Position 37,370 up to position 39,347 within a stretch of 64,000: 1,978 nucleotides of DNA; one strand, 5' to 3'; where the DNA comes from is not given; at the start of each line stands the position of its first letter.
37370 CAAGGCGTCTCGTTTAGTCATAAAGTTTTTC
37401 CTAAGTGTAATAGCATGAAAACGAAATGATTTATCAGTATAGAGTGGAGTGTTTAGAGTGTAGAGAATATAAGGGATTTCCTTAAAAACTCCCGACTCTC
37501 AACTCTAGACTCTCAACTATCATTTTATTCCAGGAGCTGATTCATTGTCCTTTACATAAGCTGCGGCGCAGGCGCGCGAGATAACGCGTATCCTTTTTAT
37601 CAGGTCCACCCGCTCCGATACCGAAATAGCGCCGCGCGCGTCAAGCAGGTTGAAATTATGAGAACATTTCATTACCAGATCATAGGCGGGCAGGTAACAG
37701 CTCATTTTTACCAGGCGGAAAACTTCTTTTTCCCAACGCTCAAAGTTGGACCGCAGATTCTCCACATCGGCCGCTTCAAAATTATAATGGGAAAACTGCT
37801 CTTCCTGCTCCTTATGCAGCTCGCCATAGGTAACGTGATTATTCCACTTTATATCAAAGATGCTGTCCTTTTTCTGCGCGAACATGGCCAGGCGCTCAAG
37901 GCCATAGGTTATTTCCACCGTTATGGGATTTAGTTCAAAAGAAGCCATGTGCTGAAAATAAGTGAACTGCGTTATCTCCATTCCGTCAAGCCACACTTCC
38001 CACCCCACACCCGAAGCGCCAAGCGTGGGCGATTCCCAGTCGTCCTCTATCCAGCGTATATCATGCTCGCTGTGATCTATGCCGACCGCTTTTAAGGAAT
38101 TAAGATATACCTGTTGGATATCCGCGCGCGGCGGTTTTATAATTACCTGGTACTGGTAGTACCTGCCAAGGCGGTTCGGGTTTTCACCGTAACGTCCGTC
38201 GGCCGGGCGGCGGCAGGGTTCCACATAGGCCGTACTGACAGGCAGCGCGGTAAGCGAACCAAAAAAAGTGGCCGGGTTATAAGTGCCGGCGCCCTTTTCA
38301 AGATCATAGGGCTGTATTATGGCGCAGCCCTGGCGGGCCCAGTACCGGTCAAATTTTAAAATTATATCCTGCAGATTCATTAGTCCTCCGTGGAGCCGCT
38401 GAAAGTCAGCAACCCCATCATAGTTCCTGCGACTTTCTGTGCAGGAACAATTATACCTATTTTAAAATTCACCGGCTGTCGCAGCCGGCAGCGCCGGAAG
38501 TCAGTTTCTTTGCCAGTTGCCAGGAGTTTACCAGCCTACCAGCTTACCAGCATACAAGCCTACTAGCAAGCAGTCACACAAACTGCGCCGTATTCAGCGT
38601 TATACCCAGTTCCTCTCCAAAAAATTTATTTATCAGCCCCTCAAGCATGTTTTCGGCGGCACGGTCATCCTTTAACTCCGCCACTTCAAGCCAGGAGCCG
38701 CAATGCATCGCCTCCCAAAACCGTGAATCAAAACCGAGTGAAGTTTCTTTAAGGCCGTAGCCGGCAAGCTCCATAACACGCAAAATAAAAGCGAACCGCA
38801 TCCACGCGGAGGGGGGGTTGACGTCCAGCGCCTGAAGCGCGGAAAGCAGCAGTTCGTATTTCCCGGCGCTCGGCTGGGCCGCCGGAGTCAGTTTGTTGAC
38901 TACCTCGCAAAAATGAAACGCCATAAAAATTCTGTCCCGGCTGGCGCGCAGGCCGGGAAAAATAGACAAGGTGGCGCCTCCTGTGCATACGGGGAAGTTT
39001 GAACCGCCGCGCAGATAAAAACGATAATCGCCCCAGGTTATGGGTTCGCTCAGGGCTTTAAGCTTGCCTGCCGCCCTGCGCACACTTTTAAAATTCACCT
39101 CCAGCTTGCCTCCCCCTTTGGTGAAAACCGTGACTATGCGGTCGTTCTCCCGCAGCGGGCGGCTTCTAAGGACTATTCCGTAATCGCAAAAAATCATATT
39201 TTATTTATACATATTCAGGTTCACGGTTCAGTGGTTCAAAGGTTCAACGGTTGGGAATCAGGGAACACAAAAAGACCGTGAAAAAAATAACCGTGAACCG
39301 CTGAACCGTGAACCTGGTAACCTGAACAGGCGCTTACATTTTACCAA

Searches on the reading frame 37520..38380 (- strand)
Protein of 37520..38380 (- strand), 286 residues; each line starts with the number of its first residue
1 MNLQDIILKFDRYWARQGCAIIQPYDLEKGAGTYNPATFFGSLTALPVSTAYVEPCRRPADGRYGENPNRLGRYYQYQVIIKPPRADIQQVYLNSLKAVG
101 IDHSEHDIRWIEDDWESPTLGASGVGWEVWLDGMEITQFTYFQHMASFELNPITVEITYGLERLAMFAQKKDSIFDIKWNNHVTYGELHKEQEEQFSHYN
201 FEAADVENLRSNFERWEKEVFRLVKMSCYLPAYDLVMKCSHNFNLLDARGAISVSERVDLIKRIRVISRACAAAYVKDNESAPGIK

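Call 76: search_protein_families(library=pfam, proteins=[window:37520-38380:-], max_evalue=0.00001)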
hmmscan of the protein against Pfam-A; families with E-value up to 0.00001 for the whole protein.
window:37520-38380:- (286 aa): 1 family
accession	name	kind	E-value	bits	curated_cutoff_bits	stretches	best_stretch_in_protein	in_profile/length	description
PF02091.20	tRNA-synt_2e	-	1.1e-134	448.4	27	1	3-279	1-277/278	Glycyl-tRNA synthetase alpha subunit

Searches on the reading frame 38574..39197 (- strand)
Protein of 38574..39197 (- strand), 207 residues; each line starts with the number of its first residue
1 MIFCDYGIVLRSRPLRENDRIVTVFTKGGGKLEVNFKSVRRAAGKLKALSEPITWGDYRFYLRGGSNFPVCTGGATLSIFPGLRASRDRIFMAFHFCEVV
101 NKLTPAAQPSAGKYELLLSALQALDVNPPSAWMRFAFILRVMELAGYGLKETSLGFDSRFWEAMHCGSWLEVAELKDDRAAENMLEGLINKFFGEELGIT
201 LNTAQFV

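Call 77: search_protein_families(library=pfam, proteins=[window:38574-39197:-], max_evalue=0.00001)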
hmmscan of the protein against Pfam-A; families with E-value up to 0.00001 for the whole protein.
window:38574-39197:- (207 aa): 2 families
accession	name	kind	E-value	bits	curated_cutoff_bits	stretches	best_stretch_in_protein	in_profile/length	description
PF11967.14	RecO_N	-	2e-15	57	27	1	3-72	4-72/80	Recombination protein O N terminal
PF02565.21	RecO_C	-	1.1e-10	41.9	22.1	1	86-150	3-67/157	Recombination protein O C terminal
